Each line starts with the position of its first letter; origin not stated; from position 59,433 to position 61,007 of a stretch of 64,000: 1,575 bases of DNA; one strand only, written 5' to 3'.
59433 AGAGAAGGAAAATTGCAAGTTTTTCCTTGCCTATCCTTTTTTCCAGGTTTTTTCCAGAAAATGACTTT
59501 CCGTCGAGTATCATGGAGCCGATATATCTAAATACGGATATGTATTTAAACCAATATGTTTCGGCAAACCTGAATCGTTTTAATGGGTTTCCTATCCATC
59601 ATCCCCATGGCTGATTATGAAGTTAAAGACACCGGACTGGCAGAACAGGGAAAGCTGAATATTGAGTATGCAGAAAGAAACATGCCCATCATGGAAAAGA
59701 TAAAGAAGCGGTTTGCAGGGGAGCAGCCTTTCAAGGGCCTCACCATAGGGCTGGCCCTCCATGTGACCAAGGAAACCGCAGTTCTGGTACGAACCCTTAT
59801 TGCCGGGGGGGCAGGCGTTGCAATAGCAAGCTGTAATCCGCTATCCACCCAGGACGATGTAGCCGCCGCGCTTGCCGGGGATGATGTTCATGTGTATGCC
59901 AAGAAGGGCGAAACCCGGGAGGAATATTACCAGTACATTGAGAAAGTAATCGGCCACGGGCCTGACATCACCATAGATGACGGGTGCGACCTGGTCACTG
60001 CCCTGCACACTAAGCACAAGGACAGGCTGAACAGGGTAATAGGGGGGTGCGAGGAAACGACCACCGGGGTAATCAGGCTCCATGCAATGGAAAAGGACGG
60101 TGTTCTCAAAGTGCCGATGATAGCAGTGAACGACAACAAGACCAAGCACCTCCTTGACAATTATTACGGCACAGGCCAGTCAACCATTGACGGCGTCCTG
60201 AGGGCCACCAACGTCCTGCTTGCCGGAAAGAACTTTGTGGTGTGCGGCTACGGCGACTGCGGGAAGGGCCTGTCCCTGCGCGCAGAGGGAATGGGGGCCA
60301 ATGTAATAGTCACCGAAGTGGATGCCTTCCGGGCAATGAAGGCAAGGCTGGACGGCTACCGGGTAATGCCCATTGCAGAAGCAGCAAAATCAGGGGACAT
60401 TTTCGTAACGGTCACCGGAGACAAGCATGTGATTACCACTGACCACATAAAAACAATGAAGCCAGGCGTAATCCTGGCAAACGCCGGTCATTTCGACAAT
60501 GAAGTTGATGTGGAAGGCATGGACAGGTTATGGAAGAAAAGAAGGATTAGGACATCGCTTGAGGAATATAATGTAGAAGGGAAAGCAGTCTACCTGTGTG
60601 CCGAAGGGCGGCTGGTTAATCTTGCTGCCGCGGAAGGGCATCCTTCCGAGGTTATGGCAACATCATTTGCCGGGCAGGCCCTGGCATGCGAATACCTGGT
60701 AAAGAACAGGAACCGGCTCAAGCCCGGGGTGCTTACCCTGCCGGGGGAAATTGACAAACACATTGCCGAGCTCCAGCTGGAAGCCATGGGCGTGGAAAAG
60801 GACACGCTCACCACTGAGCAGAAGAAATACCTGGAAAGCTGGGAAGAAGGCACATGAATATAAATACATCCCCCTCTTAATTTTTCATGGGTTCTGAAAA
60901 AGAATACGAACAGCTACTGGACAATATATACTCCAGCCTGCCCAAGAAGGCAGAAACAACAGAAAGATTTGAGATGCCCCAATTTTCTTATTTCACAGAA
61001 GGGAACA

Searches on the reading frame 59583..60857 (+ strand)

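Call 88: search_protein_families(library=pfam, proteins=[window:59583-60857:+], max_evalue=0.00001)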
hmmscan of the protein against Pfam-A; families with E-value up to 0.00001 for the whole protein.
window:59583-60857:+ (424 aa): 4 families
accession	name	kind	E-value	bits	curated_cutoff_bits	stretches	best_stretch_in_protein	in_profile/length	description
PF05221.23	AdoHcyase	-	9.2e-65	219.1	25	2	11-146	1-141/299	S-adenosyl-L-homocysteine hydrolase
PF00670.27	AdoHcyase_NAD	-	6.6e-49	166.6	27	1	193-351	1-161/162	S-adenosyl-L-homocysteine hydrolase, NAD binding domain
PF02826.25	2-Hacid_dh_C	-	2.8e-08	33.8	25.1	1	212-302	33-127/178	D-isomer specific 2-hydroxyacid dehydrogenase, NAD binding domain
PF07991.19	KARI_N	-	1.4e-06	28.5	20.6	1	213-301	2-94/165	Acetohydroxy acid isomeroreductase, NADPH-binding domain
